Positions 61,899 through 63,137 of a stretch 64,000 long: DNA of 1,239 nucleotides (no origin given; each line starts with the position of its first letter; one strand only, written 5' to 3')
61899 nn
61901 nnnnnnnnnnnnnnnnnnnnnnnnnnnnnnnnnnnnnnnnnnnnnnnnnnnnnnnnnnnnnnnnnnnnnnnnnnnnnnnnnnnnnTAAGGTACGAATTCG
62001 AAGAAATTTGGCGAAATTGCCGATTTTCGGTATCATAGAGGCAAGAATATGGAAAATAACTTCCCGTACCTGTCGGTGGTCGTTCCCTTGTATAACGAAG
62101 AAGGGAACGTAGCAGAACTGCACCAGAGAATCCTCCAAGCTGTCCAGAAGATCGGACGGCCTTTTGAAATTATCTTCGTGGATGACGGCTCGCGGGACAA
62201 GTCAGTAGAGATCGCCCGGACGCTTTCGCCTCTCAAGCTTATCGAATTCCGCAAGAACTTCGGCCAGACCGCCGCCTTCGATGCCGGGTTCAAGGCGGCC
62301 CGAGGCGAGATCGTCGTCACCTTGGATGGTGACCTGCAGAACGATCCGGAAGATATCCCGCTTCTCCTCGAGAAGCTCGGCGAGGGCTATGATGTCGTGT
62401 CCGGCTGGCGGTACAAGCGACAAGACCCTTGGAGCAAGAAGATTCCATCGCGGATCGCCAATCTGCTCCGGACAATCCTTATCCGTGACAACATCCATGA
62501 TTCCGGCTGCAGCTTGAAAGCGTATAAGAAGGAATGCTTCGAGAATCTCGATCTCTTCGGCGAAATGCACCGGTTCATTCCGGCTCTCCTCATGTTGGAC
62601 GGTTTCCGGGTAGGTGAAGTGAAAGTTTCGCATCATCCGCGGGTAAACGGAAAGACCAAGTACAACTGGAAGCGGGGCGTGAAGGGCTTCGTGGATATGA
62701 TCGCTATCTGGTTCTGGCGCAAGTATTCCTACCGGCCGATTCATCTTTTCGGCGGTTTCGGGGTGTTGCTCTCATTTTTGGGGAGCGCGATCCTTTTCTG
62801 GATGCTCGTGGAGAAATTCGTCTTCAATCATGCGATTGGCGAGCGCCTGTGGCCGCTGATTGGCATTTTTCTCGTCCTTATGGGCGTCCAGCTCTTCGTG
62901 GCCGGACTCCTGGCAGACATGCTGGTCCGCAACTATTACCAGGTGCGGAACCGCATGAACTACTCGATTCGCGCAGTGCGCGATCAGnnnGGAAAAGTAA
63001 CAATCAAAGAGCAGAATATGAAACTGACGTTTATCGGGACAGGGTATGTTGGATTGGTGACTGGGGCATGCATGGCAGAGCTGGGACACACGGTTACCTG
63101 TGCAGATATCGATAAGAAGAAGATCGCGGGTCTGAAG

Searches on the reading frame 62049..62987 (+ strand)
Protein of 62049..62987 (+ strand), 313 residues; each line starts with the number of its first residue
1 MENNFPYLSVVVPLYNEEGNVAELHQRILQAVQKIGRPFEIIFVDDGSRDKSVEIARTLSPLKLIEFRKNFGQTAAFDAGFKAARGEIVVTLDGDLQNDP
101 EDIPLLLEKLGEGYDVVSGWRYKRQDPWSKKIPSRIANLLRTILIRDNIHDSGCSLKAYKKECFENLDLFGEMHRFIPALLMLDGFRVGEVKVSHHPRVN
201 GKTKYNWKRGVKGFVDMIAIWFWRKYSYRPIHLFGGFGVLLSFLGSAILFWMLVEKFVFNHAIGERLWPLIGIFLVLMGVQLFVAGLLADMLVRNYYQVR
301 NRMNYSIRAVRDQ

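Call 7: search_protein_families(library=pfam, proteins=[window:62049-62987:+], max_evalue=0.001)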
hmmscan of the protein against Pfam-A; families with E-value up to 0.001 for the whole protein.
window:62049-62987:+ (313 aa): 2 families
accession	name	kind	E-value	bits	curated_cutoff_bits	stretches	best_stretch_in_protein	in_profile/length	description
PF00535.33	Glycos_transf_2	-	1e-34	120.4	23.3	1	9-166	1-166/168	Glycosyl transferase family 2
PF10111.15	Glyco_tranf_2_2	-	5.2e-08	33.2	27.3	1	9-96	1-92/276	Glycosyltransferase like family 2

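Call 21: search_protein_families(library=ncbifam, proteins=[window:62049-62987:+], max_evalue=0.01)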
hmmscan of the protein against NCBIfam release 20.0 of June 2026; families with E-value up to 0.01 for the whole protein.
window:62049-62987:+ (313 aa): 20 families
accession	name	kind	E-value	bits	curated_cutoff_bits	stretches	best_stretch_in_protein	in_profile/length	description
NF007986.1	PRK10714.1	equivalog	2.9e-53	180.9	529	1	8-310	8-311/316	undecaprenyl-phosphate 4-deoxy-4-formamido-L-arabinose transferase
NF047588.1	GlcsyltransPgfSStrep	equivalog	1e-43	149.8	500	1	8-308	3-303/308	glycosyltransferase PgfS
TIGR04182.1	glyco_TIGR04182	equivalog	2.9e-23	82.7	325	1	9-301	3-291/293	S-layer glycoprotein N-glycosyltransferase AglJ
TIGR03937.1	PgaC_IcaA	equivalog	3.4e-14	52.6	422.3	1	3-111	42-151/407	poly-beta-1,6-N-acetyl-D-glucosamine synthase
NF041391.1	DPhHxTase_Halo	equivalog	8.9e-14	51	375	1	15-206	4-193/213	dolichyl-phosphate hexose transferase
NF058614.1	PPMAGASynPpgS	equivalog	1.1e-13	51.1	370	1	10-170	4-168/226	polyprenyl-phospho-N-acetylgalactosaminyl synthase PpgS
NF041875.1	EPS_EpsD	equivalog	1.3e-12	47.8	370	1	8-103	1-97/325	exopolysaccharide biosynthesis glycosyltransferase EpsD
TIGR04283.1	glyco_like_mftF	equivalog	4.2e-12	46.1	182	1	8-103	1-89/221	TIGR04283 family arsenosugar biosynthesis glycosyltransferase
NF007482.0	PRK10073.1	equivalog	8.1e-12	44.8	423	1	1-116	1-117/334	glycosyltransferase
TIGR03965.1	mycofact_glyco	equivalog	1.8e-11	43.6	280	1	6-107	74-176/467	mycofactocin biosynthesis glycosyltransferase MftF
NF010496.0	PRK13915.1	equivalog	1.6e-07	30.7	262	1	8-106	33-138/307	glucosyl-3-phosphoglycerate synthase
NF047683.1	TeichurnBiosyTuaG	equivalog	9.4e-07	28.7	400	1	1-102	1-103/252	teichuronic acid biosynthesis protein TuaG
NF050050.1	ProtGlycPglI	equivalog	2.2e-05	24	500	1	5-119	1-117/306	GalNAc(5)-diNAcBac-PP-undecaprenol beta-1,3-glucosyltransferase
TIGR04242.1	nodulat_NodC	equivalog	4.2e-05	22.7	550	1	3-106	45-152/395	chitooligosaccharide synthase NodC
NF053739.1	GlytfEpsEBac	equivalog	0.00011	21.2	450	1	6-95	1-92/265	glycosyltransferase EpsE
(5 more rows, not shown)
